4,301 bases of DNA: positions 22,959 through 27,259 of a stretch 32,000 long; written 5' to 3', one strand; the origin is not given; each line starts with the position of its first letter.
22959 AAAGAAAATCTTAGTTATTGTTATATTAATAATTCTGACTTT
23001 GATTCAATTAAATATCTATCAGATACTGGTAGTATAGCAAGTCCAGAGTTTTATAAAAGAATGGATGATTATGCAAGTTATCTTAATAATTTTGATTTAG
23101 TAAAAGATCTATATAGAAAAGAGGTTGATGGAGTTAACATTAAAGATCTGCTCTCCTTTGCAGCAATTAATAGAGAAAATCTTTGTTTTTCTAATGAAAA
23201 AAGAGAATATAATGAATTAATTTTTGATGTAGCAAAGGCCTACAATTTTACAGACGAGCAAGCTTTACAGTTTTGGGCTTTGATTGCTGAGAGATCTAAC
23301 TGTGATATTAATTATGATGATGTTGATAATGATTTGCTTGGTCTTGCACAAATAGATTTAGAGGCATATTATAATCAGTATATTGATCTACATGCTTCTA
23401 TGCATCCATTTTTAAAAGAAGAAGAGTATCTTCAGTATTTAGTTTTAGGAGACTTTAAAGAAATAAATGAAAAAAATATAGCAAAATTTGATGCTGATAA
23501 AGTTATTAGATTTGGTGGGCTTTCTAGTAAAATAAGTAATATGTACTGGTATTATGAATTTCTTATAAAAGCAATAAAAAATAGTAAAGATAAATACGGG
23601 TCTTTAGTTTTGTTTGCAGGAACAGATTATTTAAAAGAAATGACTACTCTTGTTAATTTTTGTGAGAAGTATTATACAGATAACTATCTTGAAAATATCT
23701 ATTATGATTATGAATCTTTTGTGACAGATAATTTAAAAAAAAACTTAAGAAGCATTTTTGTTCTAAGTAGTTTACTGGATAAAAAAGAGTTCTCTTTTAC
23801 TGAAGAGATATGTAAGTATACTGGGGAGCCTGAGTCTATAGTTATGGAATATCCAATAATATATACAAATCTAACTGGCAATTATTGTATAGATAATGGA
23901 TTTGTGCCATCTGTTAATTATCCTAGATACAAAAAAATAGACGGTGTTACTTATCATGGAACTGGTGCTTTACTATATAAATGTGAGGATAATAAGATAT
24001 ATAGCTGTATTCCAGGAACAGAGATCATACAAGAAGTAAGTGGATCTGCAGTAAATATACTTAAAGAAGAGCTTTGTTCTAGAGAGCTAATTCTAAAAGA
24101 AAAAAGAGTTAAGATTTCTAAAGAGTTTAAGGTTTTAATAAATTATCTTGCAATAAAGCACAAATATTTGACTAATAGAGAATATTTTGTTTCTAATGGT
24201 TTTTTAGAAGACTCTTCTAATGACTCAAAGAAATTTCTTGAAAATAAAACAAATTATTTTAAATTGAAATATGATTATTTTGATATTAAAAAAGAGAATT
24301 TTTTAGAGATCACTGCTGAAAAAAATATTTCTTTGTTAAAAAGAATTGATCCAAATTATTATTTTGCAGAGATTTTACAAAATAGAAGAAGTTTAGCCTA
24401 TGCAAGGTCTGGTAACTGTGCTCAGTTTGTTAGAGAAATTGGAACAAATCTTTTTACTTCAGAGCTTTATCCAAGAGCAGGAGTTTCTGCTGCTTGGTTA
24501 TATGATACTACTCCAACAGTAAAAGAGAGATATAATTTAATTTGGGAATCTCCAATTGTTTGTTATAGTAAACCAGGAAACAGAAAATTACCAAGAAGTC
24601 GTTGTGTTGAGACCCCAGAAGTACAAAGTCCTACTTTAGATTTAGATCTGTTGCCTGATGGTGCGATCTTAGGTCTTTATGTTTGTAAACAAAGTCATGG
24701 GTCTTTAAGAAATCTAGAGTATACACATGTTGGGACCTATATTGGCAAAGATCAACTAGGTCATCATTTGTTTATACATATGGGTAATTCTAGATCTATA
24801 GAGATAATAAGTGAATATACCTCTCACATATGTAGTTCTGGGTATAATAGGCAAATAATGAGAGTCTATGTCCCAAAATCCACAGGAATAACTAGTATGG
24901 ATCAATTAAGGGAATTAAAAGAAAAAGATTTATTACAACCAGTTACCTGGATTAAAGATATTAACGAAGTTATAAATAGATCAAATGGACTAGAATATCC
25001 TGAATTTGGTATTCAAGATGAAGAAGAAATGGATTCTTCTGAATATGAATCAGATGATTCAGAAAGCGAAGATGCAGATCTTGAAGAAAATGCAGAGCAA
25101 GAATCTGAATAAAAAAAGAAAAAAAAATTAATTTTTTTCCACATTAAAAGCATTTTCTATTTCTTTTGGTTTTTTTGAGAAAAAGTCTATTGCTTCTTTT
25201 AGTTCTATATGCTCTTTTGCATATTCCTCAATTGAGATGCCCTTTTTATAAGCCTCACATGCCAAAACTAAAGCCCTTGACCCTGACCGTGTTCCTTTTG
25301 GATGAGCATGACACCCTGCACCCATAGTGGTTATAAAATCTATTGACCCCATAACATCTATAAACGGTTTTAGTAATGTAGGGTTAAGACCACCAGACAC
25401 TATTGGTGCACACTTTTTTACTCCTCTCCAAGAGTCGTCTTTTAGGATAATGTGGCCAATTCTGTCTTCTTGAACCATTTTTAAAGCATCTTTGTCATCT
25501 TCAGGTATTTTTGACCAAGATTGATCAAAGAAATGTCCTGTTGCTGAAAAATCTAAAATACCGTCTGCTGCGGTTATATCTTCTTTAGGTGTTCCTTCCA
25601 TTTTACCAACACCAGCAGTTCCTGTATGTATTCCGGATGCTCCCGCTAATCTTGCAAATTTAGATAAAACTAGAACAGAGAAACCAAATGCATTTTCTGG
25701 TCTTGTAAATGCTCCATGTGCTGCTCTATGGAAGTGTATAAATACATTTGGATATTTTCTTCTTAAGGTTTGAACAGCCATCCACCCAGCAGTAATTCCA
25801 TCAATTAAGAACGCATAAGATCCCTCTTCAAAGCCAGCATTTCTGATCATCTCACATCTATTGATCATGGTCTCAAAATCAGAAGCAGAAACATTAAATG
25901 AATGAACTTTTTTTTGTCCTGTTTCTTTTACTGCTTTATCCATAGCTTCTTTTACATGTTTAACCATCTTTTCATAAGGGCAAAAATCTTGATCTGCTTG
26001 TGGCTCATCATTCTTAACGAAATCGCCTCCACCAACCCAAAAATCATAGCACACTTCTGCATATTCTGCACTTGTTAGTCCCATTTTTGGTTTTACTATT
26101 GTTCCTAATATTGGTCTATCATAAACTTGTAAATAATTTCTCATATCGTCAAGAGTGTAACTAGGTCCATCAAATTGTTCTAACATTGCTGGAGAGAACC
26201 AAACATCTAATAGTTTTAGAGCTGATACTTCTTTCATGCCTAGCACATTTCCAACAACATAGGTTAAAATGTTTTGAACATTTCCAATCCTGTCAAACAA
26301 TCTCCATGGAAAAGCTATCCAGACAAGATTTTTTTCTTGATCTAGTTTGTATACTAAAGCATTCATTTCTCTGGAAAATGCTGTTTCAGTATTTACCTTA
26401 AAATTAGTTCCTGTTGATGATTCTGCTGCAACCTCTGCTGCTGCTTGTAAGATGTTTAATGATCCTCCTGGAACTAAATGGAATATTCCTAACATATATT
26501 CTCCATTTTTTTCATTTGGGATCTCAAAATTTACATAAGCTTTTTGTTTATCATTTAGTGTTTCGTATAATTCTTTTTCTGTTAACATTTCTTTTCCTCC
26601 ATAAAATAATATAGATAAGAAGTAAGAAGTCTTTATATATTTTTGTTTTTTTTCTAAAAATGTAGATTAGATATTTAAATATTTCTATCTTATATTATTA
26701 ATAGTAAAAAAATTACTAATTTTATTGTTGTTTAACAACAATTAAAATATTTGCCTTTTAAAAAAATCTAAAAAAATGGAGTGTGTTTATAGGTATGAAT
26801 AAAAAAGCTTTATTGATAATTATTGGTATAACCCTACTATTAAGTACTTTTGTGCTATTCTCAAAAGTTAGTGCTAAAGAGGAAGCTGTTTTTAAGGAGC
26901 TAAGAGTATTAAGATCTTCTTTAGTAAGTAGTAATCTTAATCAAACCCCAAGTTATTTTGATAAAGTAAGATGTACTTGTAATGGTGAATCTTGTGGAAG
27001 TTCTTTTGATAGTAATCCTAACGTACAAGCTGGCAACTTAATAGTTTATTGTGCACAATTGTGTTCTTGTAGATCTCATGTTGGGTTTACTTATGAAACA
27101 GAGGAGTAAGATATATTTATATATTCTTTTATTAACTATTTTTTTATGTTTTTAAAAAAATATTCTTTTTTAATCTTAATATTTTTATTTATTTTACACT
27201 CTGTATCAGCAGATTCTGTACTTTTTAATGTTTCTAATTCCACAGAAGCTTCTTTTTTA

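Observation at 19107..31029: Candidate host-attachment and cell-wall-breaching surface module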

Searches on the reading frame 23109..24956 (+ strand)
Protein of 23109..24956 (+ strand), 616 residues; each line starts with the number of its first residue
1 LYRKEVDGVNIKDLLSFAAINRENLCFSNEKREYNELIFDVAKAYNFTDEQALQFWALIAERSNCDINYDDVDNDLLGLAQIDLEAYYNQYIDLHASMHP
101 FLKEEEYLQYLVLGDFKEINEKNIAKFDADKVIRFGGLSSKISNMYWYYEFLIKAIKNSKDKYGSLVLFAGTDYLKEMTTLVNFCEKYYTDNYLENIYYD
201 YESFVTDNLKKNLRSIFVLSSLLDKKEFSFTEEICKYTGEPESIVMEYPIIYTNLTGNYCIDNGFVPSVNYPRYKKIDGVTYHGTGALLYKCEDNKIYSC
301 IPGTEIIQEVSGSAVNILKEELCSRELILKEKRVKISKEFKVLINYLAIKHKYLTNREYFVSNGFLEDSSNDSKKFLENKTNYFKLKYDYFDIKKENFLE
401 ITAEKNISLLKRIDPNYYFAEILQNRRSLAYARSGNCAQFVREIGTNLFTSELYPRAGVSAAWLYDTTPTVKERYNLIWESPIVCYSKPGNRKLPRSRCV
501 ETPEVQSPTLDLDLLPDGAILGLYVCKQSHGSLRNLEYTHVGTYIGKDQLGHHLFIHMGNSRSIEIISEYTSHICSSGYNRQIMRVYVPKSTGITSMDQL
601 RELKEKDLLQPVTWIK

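Call 76: predict_structure(alignment_id=A7)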
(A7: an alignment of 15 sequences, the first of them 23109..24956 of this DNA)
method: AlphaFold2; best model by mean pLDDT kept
length: 616 residues; sequences in the alignment: 15
mean_pLDDT: 58.5   pTM: 0.39
mean pLDDT of the five models: 58.5, 57.1, 54.8, 50.1, 49.3
residues with pLDDT >= 90: 14; 70-90: 168; 50-70: 217; < 50: 217
segments of 3 or more residues with pLDDT < 50: 1-14, 69-92, 128-150, 158-169, 195-211, 226-228, 237-258, 283-286, 325-336, 369-372, 374-434, 529-535, 609-616
pLDDT, mean of each block of 10 residues (from residue 1): 34 52 71 75 69 75 61 38 43 55 54 50 51 36 44 51 46 60 62 50 41 57 52 48 25 35 60 59 56 83 72 78 48 40 67 63 60 45 36 33 26 37 43 56 66 68 73 88 79 76 89 84 71 57 70 70 73 77 88 84 67 38
secondary structure, 60 per line:
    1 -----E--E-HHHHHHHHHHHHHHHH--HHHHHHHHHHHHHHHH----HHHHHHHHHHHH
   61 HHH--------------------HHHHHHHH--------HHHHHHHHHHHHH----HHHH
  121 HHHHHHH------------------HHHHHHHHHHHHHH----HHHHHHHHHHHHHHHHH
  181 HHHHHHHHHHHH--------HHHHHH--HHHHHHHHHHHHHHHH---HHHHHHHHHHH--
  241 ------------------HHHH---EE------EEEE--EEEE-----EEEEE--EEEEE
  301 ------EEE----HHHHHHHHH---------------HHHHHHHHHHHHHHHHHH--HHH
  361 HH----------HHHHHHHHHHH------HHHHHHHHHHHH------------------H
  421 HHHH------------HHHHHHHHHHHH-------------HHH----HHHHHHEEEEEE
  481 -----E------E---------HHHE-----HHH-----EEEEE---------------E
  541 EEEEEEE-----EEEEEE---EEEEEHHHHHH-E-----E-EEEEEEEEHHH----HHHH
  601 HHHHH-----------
elements in order (helices of 4 or more, strands of 3 or more residues): H11-26 H29-44 H49-63 H84-91 H100-112 H117-127 H146-159 H164-192 H201-206 H209-224 H228-238 H259-262 E274-277 E280-283 E289-293 E296-300 E307-309 H314-322 H338-355 H358-362 H373-383 H390-401 H420-424 H437-448 H469-474 E475-480 E520-524 E540-547 E553-558 E562-566 H567-572 E582-589 H597-605
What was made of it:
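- Structure model: in the AF2 model the Cys sits at a helix N-terminus and the two His sit on consecutive strands, at pLDDT 66-89 (call 76).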

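Call 79: fold_search(model_id=the predicted structure, library=pdb)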
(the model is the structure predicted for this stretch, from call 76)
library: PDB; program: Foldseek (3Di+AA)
matches with E <= 10: 143; with E <= 0.001: 0
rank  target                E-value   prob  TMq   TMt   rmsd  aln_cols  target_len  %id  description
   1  2w0b                  5.2e-01  0.11  0.09  0.12  19.4       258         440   12  CYP51 OF M. TUBERCULOSIS BOUND TO AN INHIBITOR 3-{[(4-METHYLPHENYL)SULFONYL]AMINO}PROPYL PYRIDIN-4-YLCARBAMATE (released 2009-01-20)
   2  8p1q_A                6.3e-01  0.15  0.08  0.10  11.9       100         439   16  USP28 in complex with FT206 (released 2024-05-22)
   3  8ro1_TF               7.7e-01  0.05  0.07  0.08  22.2       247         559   14  Structure of the C. elegans Intron Lariat Spliceosome double-primed for disassembly (ILS'') (released 2024-08-07)
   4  1cv8                  9.3e-01  0.20  0.08  0.21   6.2        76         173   21  STAPHOPAIN, CYSTEINE PROTEINASE FROM STAPHYLOCOCCUS AUREUS V8 (released 1998-10-14)
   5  6d8z_B                9.7e-01  0.04  0.09  0.14  23.5       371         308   12  Crystal Structure of the C-terminal Guanine Nucleotide Exchange Factor Module of Human Trio (released 2019-02-20)
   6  8p14                  1.0e+00  0.13  0.08  0.13  11.8        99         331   15  USP28 USP domain in complex with Vismodegib (released 2024-05-22)
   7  8ro0_TF               1.1e+00  0.04  0.07  0.08  24.2       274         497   16  Structure of the C. elegans Intron Lariat Spliceosome primed for disassembly (ILS') (released 2024-08-07)
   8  6d8z_A                1.3e+00  0.04  0.08  0.13  22.8       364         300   11  Crystal Structure of the C-terminal Guanine Nucleotide Exchange Factor Module of Human Trio (released 2019-02-20)
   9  6hei_A                1.6e+00  0.11  0.08  0.13  11.5        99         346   15  Structure of the catalytic domain of USP28 (insertion deleted) bound to Ubiquitin-PA (released 2019-03-27)
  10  6hph                  1.8e+00  0.13  0.07  0.10   8.7        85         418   19  Crystal structure of human Pif1 helicase in complex with AMP-PNP (released 2019-01-23)
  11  7zi4_C                1.8e+00  0.02  0.04  0.05  14.3       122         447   11  Cryo-EM structure of the human INO80 complex bound to a WT nucleosome (released 2023-04-19)
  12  6hpq_A                2.0e+00  0.13  0.07  0.10   8.8        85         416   19  Crystal structure of human Pif1 helicase in complex with AMP-PNP, brominated crystal form. (released 2019-01-23)
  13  1u13                  2.1e+00  0.04  0.09  0.11  17.2       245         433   10  Crystal structure analysis of the C37L/C151T/C442A-triple mutant of CYP51 from Mycobacterium tuberculosis (released 2004-07-27)
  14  8fl2_LE               2.2e+00  0.05  0.05  0.18  14.8       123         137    9  Human nuclear pre-60S ribosomal subunit (State I1) (released 2023-07-12)
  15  8p1p_A                2.3e+00  0.08  0.07  0.10  11.2       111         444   16  USP28 in complex with AZ1 (released 2024-05-22)
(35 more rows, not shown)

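Call 88: fold_search(model_id=the predicted structure, library=viral)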
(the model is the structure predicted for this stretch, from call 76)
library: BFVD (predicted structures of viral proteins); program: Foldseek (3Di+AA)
matches with E <= 10: 269; with E <= 0.001: 0
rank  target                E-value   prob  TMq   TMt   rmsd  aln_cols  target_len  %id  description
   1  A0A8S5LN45            3.9e-02  0.14  0.14  0.11  25.0       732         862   11  Peptidoglycan hydrolase [Siphoviridae sp. ctsf32]
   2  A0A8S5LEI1            1.3e-01  0.94  0.16  0.13   9.8       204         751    9  Hydrolase [Myoviridae sp. ctBDS4]
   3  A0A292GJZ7            4.4e-01  0.06  0.09  0.14  21.0       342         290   12  (no name in the UniProt tables at hand)
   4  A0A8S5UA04            4.4e-01  0.06  0.08  0.07  31.6       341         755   13  Uncharacterized protein [Siphoviridae sp. ctij073]
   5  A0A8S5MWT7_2          4.6e-01  0.08  0.14  0.07  31.6       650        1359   10  Tail associated lysozyme [Myoviridae sp. ct3wi9]
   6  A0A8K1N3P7            6.1e-01  0.21  0.07  0.04  14.9       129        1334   16  RdRp catalytic domain-containing protein [Riboviria sp.]
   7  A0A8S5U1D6            7.8e-01  0.08  0.06  0.08  18.6       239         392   16  Activating signal cointegrator [Siphoviridae sp. cttuu15]
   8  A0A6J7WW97            8.1e-01  0.75  0.09  0.28   3.3        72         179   14  Uncharacterized protein [uncultured Caudovirales phage]
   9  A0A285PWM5            8.5e-01  0.04  0.08  0.06  28.0       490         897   12  Ankyrin repeat [Cedratvirus lausannensis]
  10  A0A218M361            9.4e-01  0.20  0.06  0.26  18.1       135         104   12  Uncharacterized protein [Acidovorax phage ACP17]
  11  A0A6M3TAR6            1.0e+00  0.14  0.05  0.33   9.4        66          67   15  Uncharacterized protein [Streptomyces phage Bmoc]
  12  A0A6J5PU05            1.1e+00  0.04  0.10  0.09  24.1       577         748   11  Uncharacterized protein [uncultured Caudovirales phage]
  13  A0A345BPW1            1.2e+00  0.06  0.05  0.10  21.7       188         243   13  (no name in the UniProt tables at hand)
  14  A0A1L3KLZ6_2          1.3e+00  0.13  0.07  0.05  12.4        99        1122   16  (no name in the UniProt tables at hand)
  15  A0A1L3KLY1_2          1.3e+00  0.11  0.07  0.05  15.6       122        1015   13  (no name in the UniProt tables at hand)
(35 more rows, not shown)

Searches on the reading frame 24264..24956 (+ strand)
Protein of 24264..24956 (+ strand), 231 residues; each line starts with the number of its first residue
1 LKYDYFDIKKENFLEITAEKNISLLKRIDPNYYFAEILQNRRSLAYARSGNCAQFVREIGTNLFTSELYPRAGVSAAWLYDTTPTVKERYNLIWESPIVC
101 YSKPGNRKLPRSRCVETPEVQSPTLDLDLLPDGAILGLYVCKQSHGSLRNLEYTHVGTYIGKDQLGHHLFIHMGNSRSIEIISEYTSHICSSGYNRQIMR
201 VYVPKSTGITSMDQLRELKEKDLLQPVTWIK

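Call 56: search_protein_families(library=pfam, alignment_id=A6, max_evalue=10)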
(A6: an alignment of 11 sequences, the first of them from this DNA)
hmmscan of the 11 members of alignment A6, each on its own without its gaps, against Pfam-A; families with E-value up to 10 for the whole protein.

A. member 1, seq(231 aa): 0 families

B. families by the number of members that match (of 11 scanned): 7 families
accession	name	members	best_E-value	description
PF09517.16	RE_Eco29kI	2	0.039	Eco29kI restriction endonuclease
PF05708.18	Peptidase_C92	1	0.0017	Permuted papain-like amidase enzyme, YaeF/YiiX, C92 family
PF03701.19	UPF0181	1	0.029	Uncharacterised protein family (UPF0181)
PF14128.11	DUF4295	1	0.13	Domain of unknown function (DUF4295)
PF15532.11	Ntox30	1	0.13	Bacterial toxin 30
PF03256.22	ANAPC10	1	0.15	Anaphase-promoting complex, subunit 10 (APC10)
PF06291.16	Lambda_Bor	1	0.44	Bor protein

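Call 90: search_solved_structures(query=A6, max_evalue=10, show_alignments=3)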
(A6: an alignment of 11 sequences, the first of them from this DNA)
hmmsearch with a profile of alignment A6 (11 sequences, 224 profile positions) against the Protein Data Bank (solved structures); distinct sequences matched with E-value up to 10: 2.
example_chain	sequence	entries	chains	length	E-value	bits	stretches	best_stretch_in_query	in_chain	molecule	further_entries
3ksk_A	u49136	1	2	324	0.15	14.6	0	42-65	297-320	Type-2 restriction enzyme PvuII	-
6fxw_A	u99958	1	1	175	1.3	11.5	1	126-206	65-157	Putative ribose 5-phosphate isomerase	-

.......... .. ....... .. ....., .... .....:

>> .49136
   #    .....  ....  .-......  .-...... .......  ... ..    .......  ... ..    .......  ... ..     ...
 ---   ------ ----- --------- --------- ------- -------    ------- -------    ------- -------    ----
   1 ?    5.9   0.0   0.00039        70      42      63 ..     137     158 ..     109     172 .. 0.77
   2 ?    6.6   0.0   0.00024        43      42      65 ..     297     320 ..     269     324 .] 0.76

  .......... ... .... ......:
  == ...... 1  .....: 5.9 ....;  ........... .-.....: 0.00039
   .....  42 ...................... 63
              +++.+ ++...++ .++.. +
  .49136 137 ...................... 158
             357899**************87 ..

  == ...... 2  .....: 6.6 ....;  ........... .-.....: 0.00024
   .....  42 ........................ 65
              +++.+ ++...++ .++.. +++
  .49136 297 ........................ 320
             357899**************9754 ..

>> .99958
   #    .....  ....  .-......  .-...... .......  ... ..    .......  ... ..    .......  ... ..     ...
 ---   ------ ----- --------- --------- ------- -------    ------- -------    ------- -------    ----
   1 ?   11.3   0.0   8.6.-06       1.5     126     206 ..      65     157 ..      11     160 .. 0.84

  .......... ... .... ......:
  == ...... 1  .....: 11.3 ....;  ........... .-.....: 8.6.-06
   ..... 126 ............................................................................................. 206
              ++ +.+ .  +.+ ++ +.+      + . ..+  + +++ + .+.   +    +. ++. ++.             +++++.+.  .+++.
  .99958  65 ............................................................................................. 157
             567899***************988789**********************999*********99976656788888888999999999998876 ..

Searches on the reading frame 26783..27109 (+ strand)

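Call 5: search_protein_families(library=pfam, max_evalue=0.1, proteins=[window:26783-27109:+])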
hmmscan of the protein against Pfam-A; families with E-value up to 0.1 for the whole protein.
window:26783-27109:+ (108 aa): 1 family
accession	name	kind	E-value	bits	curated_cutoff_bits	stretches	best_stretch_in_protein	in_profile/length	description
PF18303.6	Saf_2TM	-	0.047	14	29.5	1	10-57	77-124/152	SAVED-fused 2TM effector domain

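Call 6: search_protein_families(library=ncbifam, max_evalue=0.1, proteins=[window:26783-27109:+])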
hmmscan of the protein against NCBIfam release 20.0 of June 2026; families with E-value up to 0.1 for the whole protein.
window:26783-27109:+ (108 aa): 0 families

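Call 29: search_protein_families(library=phrogs, max_evalue=0.01, proteins=[window:26783-27109:+])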
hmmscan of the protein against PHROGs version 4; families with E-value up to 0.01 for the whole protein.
window:26783-27109:+ (108 aa): 0 families
